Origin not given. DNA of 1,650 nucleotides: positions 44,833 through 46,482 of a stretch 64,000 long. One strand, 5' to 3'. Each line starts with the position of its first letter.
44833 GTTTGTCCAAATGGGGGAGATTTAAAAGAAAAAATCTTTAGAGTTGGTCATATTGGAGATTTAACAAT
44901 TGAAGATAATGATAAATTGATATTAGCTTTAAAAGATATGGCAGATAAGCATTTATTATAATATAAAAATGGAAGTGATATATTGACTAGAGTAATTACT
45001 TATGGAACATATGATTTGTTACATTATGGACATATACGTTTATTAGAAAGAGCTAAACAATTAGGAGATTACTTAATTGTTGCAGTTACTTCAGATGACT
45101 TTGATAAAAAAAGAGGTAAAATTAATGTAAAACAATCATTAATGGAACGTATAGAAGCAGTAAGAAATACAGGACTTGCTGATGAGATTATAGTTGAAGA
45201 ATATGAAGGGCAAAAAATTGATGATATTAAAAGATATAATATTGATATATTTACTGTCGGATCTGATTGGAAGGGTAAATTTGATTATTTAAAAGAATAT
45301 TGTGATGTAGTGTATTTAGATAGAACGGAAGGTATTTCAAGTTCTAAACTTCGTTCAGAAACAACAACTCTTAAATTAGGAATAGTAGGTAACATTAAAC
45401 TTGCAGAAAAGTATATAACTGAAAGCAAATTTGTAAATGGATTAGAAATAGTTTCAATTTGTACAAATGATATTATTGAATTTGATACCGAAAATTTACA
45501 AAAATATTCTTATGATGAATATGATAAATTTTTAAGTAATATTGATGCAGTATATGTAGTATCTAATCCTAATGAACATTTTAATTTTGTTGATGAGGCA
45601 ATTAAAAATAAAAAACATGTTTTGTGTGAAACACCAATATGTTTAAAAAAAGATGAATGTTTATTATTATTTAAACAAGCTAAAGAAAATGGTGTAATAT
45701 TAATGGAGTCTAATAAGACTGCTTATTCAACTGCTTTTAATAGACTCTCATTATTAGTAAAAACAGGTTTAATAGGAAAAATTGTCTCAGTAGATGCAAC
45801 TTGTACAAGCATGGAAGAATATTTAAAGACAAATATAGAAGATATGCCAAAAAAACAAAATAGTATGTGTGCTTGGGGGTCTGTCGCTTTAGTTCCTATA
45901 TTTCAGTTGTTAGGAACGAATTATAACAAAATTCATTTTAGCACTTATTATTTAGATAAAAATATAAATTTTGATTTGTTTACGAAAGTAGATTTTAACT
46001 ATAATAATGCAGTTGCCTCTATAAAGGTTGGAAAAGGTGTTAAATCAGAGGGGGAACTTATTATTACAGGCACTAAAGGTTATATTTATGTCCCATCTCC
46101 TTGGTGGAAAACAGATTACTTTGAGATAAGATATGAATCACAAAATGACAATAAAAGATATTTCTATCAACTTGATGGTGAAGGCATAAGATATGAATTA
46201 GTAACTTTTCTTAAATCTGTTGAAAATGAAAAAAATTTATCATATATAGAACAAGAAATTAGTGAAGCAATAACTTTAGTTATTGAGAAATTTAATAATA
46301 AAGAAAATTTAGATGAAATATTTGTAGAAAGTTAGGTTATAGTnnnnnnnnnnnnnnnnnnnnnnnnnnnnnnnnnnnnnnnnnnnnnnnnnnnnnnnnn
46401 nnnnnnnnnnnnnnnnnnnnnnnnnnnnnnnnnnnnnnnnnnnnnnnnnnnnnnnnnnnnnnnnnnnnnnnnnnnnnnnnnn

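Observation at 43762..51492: Seven-gene phosphonate (C-P) head-group tailoring operon embedded in a cell-wall glycan locus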

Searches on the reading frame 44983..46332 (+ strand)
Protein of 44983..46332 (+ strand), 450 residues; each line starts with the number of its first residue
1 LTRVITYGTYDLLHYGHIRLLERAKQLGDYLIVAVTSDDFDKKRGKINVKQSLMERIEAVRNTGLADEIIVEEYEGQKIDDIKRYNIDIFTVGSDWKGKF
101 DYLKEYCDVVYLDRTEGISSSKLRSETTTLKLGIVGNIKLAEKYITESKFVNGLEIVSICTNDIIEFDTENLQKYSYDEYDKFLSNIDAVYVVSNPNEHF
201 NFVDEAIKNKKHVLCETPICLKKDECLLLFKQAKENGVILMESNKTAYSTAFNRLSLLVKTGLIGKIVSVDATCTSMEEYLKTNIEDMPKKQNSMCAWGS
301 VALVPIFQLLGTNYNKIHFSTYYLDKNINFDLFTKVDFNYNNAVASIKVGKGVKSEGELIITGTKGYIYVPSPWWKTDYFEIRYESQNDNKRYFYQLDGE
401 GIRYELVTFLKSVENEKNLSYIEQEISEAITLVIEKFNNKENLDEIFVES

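Call 3: search_protein_families(library=pfam, proteins=[window:44983-46332:+], max_evalue=0.001)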
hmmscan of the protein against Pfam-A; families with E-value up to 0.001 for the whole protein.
window:44983-46332:+ (450 aa): 2 families
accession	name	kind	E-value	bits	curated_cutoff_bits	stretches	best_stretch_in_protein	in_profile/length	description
PF01467.32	CTP_transf_like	-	3e-20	73.2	21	1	5-124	1-131/133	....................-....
PF01408.29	GFO_IDH_MocA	-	1.2e-14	55.5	24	1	131-241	2-117/120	Oxidoreductase family, NAD-binding Rossmann fold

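Call 4: search_protein_families(library=ncbifam, proteins=[window:44983-46332:+], max_evalue=0.001)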
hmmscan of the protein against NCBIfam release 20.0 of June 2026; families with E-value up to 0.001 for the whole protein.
window:44983-46332:+ (450 aa): 16 families
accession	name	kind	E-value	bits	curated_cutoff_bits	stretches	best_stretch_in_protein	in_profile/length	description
TIGR01518.1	g3p_cytidyltrns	equivalog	4.3e-35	120.5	165.4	1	4-126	1-124/125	glycerol-3-phosphate cytidylyltransferase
TIGR00125.1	cyt_tran_rel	domain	5.3e-17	61.8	27.7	1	3-61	1-57/65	adenylyltransferase/cytidyltransferase family protein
NF040723.1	UDP-GlcNAcDh_Arch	equivalog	1.1e-13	51.4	450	1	130-273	1-147/302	UDP-N-acetylglucosamine 3-dehydrogenase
NF001985.0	PRK00777.1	subfamily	1.2e-12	48.2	104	1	2-81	5-82/157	pantetheine-phosphate adenylyltransferase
TIGR02199.1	rfaE_dom_II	equivalog_domain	1.6e-12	47.4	181.5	1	4-99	14-109/144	D-glycero-beta-D-manno-heptose 1-phosphate adenylyltransferase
NF041392.1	XylDh_Gfo6_Halo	equivalog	1.6e-12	46.9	350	1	174-275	68-171/350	D-xylose 1-dehydrogenase Gfo6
TIGR04380.1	myo_inos_iolG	equivalog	1.2e-11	44.1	355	1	152-273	25-151/330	inositol 2-dehydrogenase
NF008454.0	PRK11316.1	equivalog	1.1e-09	37.5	521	1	4-96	343-435/475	bifunctional D-glycero-beta-D-manno-heptose-7-phosphate kinase/D-glycero-beta-D-manno-heptose 1-phosphate adenylyltransferase HldE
NF007574.0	PRK10206.1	equivalog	2.4e-09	36.7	352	1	186-367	65-244/345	oxidoreductase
NF058561.1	BT_2158_fam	equivalog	2e-08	33.3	750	1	178-273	88-183/487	glycoside 3-dehydrogenase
NF002250.0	PRK01170.1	subfamily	9.4e-08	31.9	489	1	3-51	2-52/322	bifunctional pantetheine-phosphate adenylyltransferase/NTP phosphatase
NF052479.1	LevoglcsnDh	equivalog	5.3e-07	28.7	650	1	185-273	72-160/386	levoglucosan dehydrogenase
NF052679.1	InsChiInosDhIolG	equivalog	2.3e-06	26.9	540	1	129-272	2-153/343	bifunctional inositol 2-dehydrogenase/D-chiro-inositol 1-dehydrogenase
TIGR01510.1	coaD_prev_kdtB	equivalog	3.1e-06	27.3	103.3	1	5-93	3-86/155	pantetheine-phosphate adenylyltransferase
NF041124.1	CoaD_Thcocales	equivalog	9.2e-06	25.6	290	1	3-46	6-49/156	phosphopantetheine adenylyltransferase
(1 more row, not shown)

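Call 24: find_related_loci(query=window:44983-46332:+, collection=metagenome_contigs, flank=10000)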
Query window:44983-46332:+ (450 aa) in metagenome_contigs; peptide patterns used: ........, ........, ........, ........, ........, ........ (x = any residue, [..] = any of these).
600 stretches matched a pattern (row limit reached: there are more); 528 encode a relative of the query (tblastn E <= 1e-3); the best 80 are kept; 80 distinct loci.
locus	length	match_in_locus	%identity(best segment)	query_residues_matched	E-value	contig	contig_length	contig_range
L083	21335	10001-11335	64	1-448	0e+0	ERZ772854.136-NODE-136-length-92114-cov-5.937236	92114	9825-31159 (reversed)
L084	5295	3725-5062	64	1-446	0e+0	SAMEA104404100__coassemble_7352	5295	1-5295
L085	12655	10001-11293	65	1-443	0e+0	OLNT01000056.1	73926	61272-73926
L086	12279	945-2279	61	1-446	0e+0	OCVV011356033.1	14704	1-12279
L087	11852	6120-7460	60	1-446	0e+0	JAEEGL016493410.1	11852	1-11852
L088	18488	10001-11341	60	1-446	0e+0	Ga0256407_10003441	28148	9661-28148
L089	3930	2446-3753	61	1-441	0e+0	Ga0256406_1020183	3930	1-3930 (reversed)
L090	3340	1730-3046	62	1-446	0e+0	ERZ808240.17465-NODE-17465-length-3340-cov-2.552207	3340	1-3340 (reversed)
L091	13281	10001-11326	62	1-443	0e+0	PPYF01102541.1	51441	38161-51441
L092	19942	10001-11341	60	1-446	0e+0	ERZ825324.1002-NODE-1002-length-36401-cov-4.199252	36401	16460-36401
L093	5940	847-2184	62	1-446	0e+0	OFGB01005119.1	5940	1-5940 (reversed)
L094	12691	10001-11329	63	1-446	0e+0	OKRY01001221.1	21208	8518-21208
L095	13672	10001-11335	60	1-446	0e+0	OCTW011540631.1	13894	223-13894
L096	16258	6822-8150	59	3-447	0e+0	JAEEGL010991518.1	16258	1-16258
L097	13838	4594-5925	60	1-443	0e+0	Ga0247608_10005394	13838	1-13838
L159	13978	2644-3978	58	1-443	3e-175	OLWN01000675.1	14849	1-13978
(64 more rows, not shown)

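Call 27: search_solved_structures(query=window:44983-46332:+, max_evalue=0.00001)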
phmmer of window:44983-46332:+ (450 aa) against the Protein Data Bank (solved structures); distinct sequences matched with E-value up to 0.00001: 29.
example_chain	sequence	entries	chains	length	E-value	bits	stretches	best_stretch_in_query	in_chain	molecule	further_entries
1coz_A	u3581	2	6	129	1.6e-38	136.3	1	1-127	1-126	PROTEIN (GLYCEROL-3-PHOSPHATE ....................) | glycerol-3-phosphate cytidylyltransferase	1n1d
2b7l_A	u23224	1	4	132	2.6e-37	132.3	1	1-126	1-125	glycerol-3-phosphate cytidylyltransferase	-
4had_A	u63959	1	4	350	8.7e-17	64.7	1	130-419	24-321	Probable oxidoreductase protein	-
3e9m_A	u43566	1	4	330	1.9e-13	53.7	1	177-438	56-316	Oxidoreductase, Gfo/Idh/MocA family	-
3evn_A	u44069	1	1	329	4e-13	52.6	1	130-382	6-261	Oxidoreductase, Gfo/Idh/MocA family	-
3elb_A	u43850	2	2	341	4.8e-12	49.1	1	3-121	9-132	Ethanolamine-phosphate cytidylyltransferase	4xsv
6o15_A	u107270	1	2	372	6.8e-10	42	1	176-272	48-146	Uncharacterized oxidoreductase YjhC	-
3glv_A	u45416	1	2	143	7e-10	42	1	1-102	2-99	Lipopolysaccharide core biosynthesis protein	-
9hsg_A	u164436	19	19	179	3.2e-08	36.5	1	6-122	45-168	choline-phosphate cytidylyltransferase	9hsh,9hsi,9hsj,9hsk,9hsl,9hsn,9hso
9hsm_A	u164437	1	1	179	3.2e-08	36.5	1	6-122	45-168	choline-phosphate cytidylyltransferase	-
4zcp_A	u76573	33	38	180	3.2e-08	36.5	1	6-122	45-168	Cholinephosphate cytidylyltransferase | Choline-phosphate cytidylyltransferase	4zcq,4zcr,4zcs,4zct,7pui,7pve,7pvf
1evj_A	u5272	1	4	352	6.2e-08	35.5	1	166-314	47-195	GLUCOSE-FRUCTOSE OXIDOREDUCTASE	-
3ezy_A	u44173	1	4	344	6.9e-08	35.4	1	131-267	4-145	Dehydrogenase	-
1ofg_A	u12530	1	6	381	7.3e-08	35.3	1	166-314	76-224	GLUCOSE-FRUCTOSE OXIDOREDUCTASE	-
1ryd_A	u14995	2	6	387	7.6e-08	35.2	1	166-314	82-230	glucose-fructose oxidoreductase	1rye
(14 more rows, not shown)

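Call 51: search_protein_families(library=ncbifam, proteins=[L159:9507-10622:+, L159:1545-2615:+, L159:8781-9494:+], max_evalue=1e-20)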
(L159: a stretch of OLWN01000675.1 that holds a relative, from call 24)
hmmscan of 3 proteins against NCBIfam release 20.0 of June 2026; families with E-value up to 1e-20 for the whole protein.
L159:9507-10622:+ (372 aa): 5 families
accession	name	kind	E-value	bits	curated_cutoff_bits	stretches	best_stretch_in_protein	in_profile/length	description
TIGR03301.1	PhnW-AepZ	equivalog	1.4e-139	465.4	360.8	1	8-363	1-354/355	2-aminoethylphosphonate aminotransferase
NF010006.0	PRK13479.1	equivalog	1.7e-91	307.1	296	1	5-370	4-367/369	2-aminoethylphosphonate--pyruvate transaminase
TIGR02326.1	transamin_PhnW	equivalog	4.3e-89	299.1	400.8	1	6-364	3-360/363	2-aminoethylphosphonate--pyruvate transaminase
NF045640.1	AspGlyoxATaseBhcA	equivalog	6.5e-34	117.5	650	1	5-351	3-351/395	L-aspartate--glyoxylate aminotransferase BhcA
NF046070.1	PyrdoxPyrvTramin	equivalog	6e-32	110.9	600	1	10-338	9-336/369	pyridoxamine--pyruvate transaminase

L159:1545-2615:+ (357 aa): 5 families
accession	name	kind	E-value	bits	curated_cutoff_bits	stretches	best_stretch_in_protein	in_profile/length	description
TIGR03301.1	PhnW-AepZ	equivalog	7.3e-51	173.6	360.8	1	4-351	3-354/355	2-aminoethylphosphonate aminotransferase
NF045640.1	AspGlyoxATaseBhcA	equivalog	5.4e-47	160.6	650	1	4-337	8-349/395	L-aspartate--glyoxylate aminotransferase BhcA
TIGR02326.1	transamin_PhnW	equivalog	5.9e-38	130.9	400.8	1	4-353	7-361/363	2-aminoethylphosphonate--pyruvate transaminase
NF010006.0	PRK13479.1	equivalog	8.7e-38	130.4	296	1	4-352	9-361/369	2-aminoethylphosphonate--pyruvate transaminase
NF046070.1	PyrdoxPyrvTramin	equivalog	9.9e-30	103.6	600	1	2-350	7-362/369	pyridoxamine--pyruvate transaminase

L159:8781-9494:+ (238 aa): 0 families

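Call 53: search_solved_structures(query=L159:8781-9494:+, max_evalue=0.001, show_alignments=2)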
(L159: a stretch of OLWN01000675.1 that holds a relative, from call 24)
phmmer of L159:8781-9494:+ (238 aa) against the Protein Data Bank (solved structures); distinct sequences matched with E-value up to 0.001: 18.
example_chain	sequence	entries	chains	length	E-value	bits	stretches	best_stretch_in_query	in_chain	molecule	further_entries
6pd1_A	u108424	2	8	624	5.1e-50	173.4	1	2-235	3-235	Nucleotidyl transferase/aminotransferase, class V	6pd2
1jyk_A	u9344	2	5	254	1.8e-13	53.8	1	4-98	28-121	CTP:phosphocholine Cytidylyltransferase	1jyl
5z09_A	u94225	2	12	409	4.3e-08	36.2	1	4-178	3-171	Dual sugar-1-phosphate nucleotidylyltransferase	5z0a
2ggo_A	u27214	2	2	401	7.6e-08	35.4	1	4-178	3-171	401aa long hypothetical glucose-1-phosphate thymidylyltransferase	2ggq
2xme_A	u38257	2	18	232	1.6e-05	27.8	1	3-117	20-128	CTP-INOSITOL-1-PHOSPHATE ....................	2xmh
2ux8_A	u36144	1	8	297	5.8e-05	26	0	2-62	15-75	GLUCOSE-1-PHOSPHATE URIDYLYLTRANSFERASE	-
4y7t_A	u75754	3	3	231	5.8e-05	25.9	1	4-107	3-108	Nucleotidyl transferase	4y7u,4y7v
8hhd_A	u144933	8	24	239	6.9e-05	25.7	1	4-107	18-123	Nucleotidyl transferase | N-acetylmuramate alpha-1-phosphate uridylyltransferase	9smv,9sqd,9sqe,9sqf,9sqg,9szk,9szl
4mnd_A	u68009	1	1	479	7.1e-05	25.7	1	3-117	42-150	CTP L-myo-inositol-1-phosphate cytidylyltransferase/CDP-L-myo-inositol myo-inositolphospho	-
3hl3_A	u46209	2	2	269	7.1e-05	25.7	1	4-112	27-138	Glucose-1-phosphate thymidylyltransferase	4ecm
7whr_B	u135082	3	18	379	0.00016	24.5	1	4-114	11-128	Nucleotidyl transferase family protein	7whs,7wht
6knj_A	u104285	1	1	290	0.00018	24.3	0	2-67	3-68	UTP--glucose-1-phosphate uridylyltransferase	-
6ikx_A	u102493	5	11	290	0.00024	24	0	2-67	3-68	UTP--glucose-1-phosphate uridylyltransferase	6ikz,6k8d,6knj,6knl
7o2n_A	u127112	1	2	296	0.00035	23.4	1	2-64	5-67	Probable UTP--glucose-1-phosphate uridylyltransferase YngB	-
7b1r_A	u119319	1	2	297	0.00036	23.4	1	2-64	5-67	Probable UTP--glucose-1-phosphate uridylyltransferase YngB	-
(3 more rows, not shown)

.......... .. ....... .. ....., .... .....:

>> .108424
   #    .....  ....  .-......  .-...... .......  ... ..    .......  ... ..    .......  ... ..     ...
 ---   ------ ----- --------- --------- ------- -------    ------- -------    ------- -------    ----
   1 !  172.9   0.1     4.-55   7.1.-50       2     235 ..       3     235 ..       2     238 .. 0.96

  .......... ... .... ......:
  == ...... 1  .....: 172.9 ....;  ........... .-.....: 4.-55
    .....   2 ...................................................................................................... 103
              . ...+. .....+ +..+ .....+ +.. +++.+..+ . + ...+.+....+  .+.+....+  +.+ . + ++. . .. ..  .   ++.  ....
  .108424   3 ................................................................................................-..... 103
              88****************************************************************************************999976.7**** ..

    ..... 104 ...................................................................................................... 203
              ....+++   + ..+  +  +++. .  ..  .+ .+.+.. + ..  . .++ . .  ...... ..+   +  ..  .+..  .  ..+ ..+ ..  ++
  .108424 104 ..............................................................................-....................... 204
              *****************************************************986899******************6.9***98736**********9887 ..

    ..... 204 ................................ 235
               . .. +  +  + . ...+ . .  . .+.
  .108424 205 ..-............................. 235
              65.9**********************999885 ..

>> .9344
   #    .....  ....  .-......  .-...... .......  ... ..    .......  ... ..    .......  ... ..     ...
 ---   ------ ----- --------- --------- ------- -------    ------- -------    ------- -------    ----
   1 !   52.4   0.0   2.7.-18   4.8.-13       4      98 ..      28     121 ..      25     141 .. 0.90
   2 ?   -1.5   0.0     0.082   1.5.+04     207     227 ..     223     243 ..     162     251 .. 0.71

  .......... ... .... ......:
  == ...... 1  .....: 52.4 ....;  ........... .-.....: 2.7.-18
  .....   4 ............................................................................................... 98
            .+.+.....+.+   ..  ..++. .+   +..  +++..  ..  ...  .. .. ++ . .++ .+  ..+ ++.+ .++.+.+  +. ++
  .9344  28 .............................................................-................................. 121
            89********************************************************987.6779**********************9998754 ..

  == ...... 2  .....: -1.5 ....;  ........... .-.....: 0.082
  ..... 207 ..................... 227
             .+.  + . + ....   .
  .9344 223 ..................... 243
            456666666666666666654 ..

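Call 54: find_homologous_proteins(query=window:44983-46332:+, max_evalue=1e-30)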
Query window:44983-46332:+ (450 aa): 8000 proteins with E <= 1e-30 among 8000 candidates; the best 120 are listed.
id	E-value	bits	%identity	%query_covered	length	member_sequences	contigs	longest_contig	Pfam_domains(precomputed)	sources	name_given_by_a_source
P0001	4.1e-294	993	99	100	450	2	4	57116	PF01408.29,PF01467.33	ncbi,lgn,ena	-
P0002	1.7e-217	741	74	100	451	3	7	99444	PF01408.29,PF01467.33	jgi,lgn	-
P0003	1.8e-215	734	71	100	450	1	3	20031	PF01408.29,PF01467.33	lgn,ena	-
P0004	1.4e-205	702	70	99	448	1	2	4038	PF01408.29,PF01467.33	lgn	-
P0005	5.1e-202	690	69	99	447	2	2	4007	PF01408.29,PF01467.33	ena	-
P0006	2.5e-201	688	68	100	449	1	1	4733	PF01408.29,PF01467.33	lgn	-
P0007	3.9e-201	687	67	100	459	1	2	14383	PF01408.29,PF01467.33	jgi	-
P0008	4.4e-201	687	69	100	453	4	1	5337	PF01408.29,PF01467.33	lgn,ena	-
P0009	1.1e-200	685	68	100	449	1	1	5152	PF01408.29,PF01467.33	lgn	-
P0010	1.3e-199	682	68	100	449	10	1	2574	PF01408.29,PF01467.33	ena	-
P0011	3.7e-199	681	66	100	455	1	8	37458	PF01408.29,PF01467.33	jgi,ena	-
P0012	9.3e-199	679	65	100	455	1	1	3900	PF01408.29,PF01467.33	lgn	-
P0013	7.3e-198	676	67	100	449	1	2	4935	PF01408.29,PF01467.33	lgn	-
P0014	1.3e-196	672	68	100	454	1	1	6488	PF01408.29,PF01467.33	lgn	-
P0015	7.4e-195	666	67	100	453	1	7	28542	PF01408.29,PF01467.33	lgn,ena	-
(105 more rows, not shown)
